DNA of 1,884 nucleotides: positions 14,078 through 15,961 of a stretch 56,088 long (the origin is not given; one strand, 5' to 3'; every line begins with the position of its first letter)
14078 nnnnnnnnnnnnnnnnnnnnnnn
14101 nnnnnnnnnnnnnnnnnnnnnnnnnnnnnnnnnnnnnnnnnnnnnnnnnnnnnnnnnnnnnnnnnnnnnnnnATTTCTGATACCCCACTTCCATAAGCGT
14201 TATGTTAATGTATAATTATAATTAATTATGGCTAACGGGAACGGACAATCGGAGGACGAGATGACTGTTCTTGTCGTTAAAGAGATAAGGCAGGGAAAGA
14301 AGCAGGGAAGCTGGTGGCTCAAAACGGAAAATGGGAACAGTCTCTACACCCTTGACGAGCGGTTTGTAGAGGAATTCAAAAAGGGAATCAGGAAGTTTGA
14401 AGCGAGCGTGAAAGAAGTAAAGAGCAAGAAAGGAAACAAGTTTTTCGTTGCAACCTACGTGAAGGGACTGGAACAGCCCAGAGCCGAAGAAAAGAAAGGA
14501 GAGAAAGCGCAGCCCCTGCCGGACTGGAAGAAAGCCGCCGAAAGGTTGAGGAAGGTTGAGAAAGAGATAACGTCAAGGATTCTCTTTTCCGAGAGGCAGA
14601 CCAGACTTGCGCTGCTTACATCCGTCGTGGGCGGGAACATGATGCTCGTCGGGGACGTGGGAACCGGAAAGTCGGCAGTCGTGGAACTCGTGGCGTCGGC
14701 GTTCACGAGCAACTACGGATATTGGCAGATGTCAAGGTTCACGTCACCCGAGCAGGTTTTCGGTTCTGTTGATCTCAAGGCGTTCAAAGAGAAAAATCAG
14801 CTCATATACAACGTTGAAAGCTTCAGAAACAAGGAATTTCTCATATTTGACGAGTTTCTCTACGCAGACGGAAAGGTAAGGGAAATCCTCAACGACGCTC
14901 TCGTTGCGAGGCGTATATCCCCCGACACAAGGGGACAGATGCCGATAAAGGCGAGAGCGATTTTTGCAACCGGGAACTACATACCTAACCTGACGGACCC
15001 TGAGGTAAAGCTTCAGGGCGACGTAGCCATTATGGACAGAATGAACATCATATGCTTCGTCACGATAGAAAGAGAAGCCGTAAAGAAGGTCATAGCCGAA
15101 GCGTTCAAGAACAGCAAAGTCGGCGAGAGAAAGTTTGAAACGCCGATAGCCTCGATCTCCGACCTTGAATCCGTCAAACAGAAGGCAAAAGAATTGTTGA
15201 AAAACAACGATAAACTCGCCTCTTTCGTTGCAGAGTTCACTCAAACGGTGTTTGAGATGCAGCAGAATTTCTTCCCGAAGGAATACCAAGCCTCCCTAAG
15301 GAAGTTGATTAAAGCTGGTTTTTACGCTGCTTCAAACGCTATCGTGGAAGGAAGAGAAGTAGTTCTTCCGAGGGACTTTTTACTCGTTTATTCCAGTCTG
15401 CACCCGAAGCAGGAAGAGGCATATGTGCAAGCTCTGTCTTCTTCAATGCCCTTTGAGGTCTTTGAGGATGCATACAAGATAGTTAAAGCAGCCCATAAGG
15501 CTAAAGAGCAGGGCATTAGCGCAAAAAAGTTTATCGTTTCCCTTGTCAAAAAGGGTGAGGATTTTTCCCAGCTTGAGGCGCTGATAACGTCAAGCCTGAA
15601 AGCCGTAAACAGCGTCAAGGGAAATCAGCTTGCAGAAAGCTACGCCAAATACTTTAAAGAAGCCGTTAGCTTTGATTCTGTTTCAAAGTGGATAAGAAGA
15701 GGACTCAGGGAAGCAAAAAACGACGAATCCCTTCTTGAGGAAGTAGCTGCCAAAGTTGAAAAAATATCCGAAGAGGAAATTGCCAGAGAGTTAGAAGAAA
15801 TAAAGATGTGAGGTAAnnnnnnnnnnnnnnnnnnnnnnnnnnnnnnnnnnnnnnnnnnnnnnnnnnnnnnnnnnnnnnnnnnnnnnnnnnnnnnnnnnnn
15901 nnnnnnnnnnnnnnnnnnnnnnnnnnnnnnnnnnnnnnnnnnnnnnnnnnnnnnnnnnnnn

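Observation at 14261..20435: Six-gene translationally coupled operon: MoxR AAA+ / VWA / unknown / PilT-VirB11-like ATPase / two unknowns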

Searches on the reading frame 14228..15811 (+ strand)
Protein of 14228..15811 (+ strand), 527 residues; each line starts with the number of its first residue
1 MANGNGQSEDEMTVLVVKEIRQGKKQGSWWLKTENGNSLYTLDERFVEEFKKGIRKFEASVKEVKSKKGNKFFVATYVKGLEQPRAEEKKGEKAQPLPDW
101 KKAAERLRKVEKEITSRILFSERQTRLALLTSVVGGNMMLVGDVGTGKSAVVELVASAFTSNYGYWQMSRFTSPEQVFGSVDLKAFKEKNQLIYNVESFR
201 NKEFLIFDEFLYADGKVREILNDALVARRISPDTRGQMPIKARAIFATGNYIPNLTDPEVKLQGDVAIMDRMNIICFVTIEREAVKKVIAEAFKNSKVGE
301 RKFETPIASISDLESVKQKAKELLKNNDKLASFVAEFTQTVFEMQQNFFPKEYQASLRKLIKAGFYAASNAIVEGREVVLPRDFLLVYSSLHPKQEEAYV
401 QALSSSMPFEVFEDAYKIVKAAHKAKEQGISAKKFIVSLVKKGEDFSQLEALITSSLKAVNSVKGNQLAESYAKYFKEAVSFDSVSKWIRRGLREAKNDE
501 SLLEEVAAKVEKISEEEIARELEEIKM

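Call 3: search_protein_families(library=pfam, proteins=[window:14228-15811:+], max_evalue=0.1)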
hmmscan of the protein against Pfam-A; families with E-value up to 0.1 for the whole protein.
window:14228-15811:+ (527 aa): 9 families
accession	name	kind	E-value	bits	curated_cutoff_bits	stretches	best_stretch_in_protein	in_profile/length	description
PF20030.5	bpMoxR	-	1.3e-16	60.7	27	1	106-297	2-186/205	MoxR domain in the MoxR-vWA-beta-propeller ternary systems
PF07728.20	AAA_5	-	4.9e-16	59.4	22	1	137-253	1-125/139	AAA domain (dynein-related subfamily)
PF13191.12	AAA_16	-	0.00069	20.6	32.6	1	130-173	12-62/167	AAA ATPase domain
PF12775.13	AAA_7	-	0.0034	17.4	25.8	1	127-189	25-90/181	P-loop containing dynein motor region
PF00004.35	AAA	-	0.011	16.6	21.2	1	138-185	1-38/131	ATPase family associated with various cellular activities (AAA)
PF13401.12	AAA_22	-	0.022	15.5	27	1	136-193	6-51/130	AAA domain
PF05673.19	DUF815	-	0.024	14.2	23.8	1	128-160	46-78/249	Protein of unknown function (DUF815)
PF12780.13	AAA_8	-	0.025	14.3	25.6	0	131-163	20-52/259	P-loop containing dynein motor region D4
PF17079.10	SOTI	-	0.047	14.6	27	0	428-480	31-83/101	Male-specific protein scotti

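Call 6: search_protein_families(library=ncbifam, proteins=[window:14228-15811:+], max_evalue=0.1)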
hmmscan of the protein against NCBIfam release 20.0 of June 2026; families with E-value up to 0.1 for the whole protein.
window:14228-15811:+ (527 aa): 4 families
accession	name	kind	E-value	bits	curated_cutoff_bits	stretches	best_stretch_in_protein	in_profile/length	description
NF010054.0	PRK13531.1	equivalog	2.4e-11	43.4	681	1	102-396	6-289/498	ATPase RavA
TIGR03345.1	VI_ClpV1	equivalog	0.0028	16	884.95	0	136-158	209-231/852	type VI secretion system ATPase TssH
NF038214.1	IS21_help_AAA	equivalog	0.0074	16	200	1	137-214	92-164/232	IS21-like element helper ATPase IstB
NF040713.1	ZapE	equivalog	0.021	14.1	140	1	98-214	15-130/344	cell division protein ZapE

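Call 7: search_protein_families(library=padloc, proteins=[window:14228-15811:+], max_evalue=0.1)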
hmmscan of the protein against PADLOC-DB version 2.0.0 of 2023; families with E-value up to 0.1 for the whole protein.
window:14228-15811:+ (527 aa): 1 family
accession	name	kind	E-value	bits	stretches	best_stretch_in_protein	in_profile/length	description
PDLC00914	TRIP13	-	0.0074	13.8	1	138-162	74-98/302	TRIP13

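Call 10: search_dna_similar(query=window:14228-15811:+, collection=plasmids, mode=protein, max_rows=25, max_evalue=0.001)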
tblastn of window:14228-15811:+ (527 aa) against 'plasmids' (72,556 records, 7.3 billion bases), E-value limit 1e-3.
Records with a match: 40; places in all: 41; records where one place covers at least 80% of the query: 0.
Best place of each record, by identity: <60% 40.
By first word of the organism name: Vibrio 8; Salinivibrio 5; Escherichia 4; Photobacterium 2; Proteus 2; Enterobacter 1; Malaciobacter 1; Chroococcidiopsis 1; Klebsiella 1; Prevotella 1; and 14 more.
By predicted mobility (MOB-suite, as given by PLSDB): non-mobilizable 34; mobilizable 5; conjugative 1.
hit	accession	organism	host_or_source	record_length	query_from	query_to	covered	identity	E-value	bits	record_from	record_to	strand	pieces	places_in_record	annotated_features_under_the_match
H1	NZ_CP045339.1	Vibrio sp. THAF190c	pure culture,Surface of a polyethylene ...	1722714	104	391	55%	25.6%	2e-9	68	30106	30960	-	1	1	none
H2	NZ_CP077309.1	Enterobacter hormaechei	-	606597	104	391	55%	25.6%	6e-8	63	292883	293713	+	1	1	ravA: ATPase RavA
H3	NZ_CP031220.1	Malaciobacter mytili LMG 24559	cell culture,Mussels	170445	101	409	59%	23.5%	1e-5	56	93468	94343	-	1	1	AAA family ATPase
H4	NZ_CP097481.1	Chroococcidiopsis sp. CCNUC1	cell culture,soil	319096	103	408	58%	23.7%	1e-4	52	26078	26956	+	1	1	AAA family ATPase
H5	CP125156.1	Klebsiella pneumoniae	-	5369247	104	391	55%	24.8%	7e-7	60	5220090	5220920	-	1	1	ravA: ATPase RavA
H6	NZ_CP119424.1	Photobacterium sp. DA100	-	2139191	98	400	57%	23.5%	7e-11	73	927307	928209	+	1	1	none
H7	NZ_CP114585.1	Salinivibrio proteolyticus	-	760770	105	381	53%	24.7%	2e-9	68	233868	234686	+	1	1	AAA family ATPase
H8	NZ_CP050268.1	Salinivibrio costicola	single cell,Fermented shrimp paste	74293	105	381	53%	24.7%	2e-9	68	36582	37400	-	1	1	AAA family ATPase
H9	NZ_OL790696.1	Escherichia coli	-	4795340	104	391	55%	23.6%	2e-5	55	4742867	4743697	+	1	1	none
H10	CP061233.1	Escherichia coli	Sheep,cell culture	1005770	104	391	55%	23.6%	2e-5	55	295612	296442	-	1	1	ravA: ATPase RavA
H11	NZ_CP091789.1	Prevotella sp. E2-28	Ovis aries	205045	105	398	56%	23.1%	2e-4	52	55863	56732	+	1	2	AAA family ATPase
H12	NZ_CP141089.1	Escherichia coli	Homo sapiens,Infected Human Urine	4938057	104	391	55%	23.3%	3e-5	55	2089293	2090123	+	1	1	none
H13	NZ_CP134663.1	Escherichia coli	Larus michahellis,bacteria,cloaca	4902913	104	391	55%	23.3%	3e-5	55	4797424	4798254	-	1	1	none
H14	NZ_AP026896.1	Aeromonas caviae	Microbe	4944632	135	391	49%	25.3%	3e-4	51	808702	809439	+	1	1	none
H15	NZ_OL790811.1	Proteus mirabilis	-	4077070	102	395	56%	22.0%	9e-8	63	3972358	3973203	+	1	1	none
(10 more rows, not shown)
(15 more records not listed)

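Call 15: find_homologous_proteins(query=window:14228-15811:+, max_evalue=0.001)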
Query window:14228-15811:+ (527 aa): 1 proteins with E <= 0.001 among 8000 candidates.
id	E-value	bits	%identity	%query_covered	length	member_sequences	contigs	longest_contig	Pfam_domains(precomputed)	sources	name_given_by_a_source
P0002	1.7e-125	438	47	96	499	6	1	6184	PF20030.6,PF07728.21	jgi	jgi:MoxR-like ATPase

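Call 16: find_encoding_contigs(protein=P0002, flank=10000, max_places=10)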
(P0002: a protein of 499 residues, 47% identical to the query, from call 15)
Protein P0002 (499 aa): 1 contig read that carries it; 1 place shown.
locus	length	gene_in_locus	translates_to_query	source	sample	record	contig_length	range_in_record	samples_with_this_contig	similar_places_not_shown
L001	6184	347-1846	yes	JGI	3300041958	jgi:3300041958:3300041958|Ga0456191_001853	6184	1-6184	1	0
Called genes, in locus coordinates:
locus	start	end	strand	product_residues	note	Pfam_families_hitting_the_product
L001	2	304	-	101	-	?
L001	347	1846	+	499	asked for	PF20030:bpMoxR, PF07728:AAA_5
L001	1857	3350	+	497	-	PF05762:VWA_CoxE (weak), PF13519:VWA_2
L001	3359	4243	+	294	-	-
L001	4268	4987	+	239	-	-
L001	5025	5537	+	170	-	-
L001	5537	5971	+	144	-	PF01464:SLT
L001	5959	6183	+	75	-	?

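Call 27: find_related_loci(query=A2, collection=genome_contigs, flank=10000)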
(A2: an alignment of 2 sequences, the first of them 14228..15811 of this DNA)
Query A2 (527 aa) in genome_contigs; peptide patterns used: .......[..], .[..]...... (x = any residue, [..] = any of these).
107 stretches matched a pattern, but none encodes a relative of the query by tblastn (E <= 1e-3).

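Call 28: find_related_loci(query=A2, collection=viral_contigs, flank=10000)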
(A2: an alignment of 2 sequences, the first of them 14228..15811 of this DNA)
Query A2 (527 aa) in viral_contigs; peptide patterns used: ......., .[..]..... (x = any residue, [..] = any of these).
168 stretches matched a pattern, but none encodes a relative of the query by tblastn (E <= 1e-3).

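Call 36: search_solved_structures(query=window:14261-15811:+, max_evalue=0.001, show_alignments=1)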
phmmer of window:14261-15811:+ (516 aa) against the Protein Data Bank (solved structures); distinct sequences matched with E-value up to 0.001: 3.
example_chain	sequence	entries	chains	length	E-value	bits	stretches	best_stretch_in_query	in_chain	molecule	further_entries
3nbx_X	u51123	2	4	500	1.2e-08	37.7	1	93-378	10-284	ATPase ravA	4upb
6q7l_V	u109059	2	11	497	1.2e-08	37.7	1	93-378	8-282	ATPase RavA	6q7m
6q7l_U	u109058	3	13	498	1.2e-08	37.7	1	93-378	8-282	ATPase RavA | RavA | RavA + Mg-ADP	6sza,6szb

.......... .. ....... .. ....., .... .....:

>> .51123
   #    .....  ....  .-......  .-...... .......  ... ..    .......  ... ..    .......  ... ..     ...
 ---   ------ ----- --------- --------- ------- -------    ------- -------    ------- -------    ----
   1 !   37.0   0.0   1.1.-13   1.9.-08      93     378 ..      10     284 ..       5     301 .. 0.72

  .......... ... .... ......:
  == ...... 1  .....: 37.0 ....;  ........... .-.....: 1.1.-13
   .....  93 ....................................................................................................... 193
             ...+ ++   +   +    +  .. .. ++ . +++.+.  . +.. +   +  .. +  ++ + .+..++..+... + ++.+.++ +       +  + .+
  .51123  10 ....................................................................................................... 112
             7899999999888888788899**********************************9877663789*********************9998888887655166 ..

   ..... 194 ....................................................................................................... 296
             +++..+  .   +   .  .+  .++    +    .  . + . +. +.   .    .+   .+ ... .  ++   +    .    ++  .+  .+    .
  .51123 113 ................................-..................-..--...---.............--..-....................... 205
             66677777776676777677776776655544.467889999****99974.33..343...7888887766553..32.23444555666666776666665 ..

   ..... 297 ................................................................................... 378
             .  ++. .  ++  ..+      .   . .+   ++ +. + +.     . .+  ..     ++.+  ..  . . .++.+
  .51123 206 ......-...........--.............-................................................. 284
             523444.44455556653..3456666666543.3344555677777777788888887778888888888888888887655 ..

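Call 44: search_protein_families(library=phrogs, proteins=[window:14261-15811:+], max_evalue=0.1)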
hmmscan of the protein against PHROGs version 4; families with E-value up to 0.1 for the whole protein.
window:14261-15811:+ (516 aa): 8 families
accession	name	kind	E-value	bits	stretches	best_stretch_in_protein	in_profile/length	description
phrog_19600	-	other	2.5e-11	44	1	90-386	47-328/447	ATPase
phrog_168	-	DNA, RNA and nucleotide metabolism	0.00034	21.4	1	118-243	36-142/314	clamp loader of DNA polymerase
phrog_1297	-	other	0.00078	19.5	1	124-219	25-128/356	ATPase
phrog_249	-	moron, auxiliary metabolic gene and host takeover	0.0011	19.3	1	29-239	29-244/380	porphyrin biosynthesis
phrog_16448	-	other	0.0042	16.4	1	120-274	445-598/680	ATPase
phrog_12057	-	unknown function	0.05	13.4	1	107-194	24-110/493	-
phrog_4682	-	unknown function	0.078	13.3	1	268-318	149-200/280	-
phrog_3277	-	DNA, RNA and nucleotide metabolism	0.095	13.5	0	124-199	10-87/168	DnaC-like helicase loader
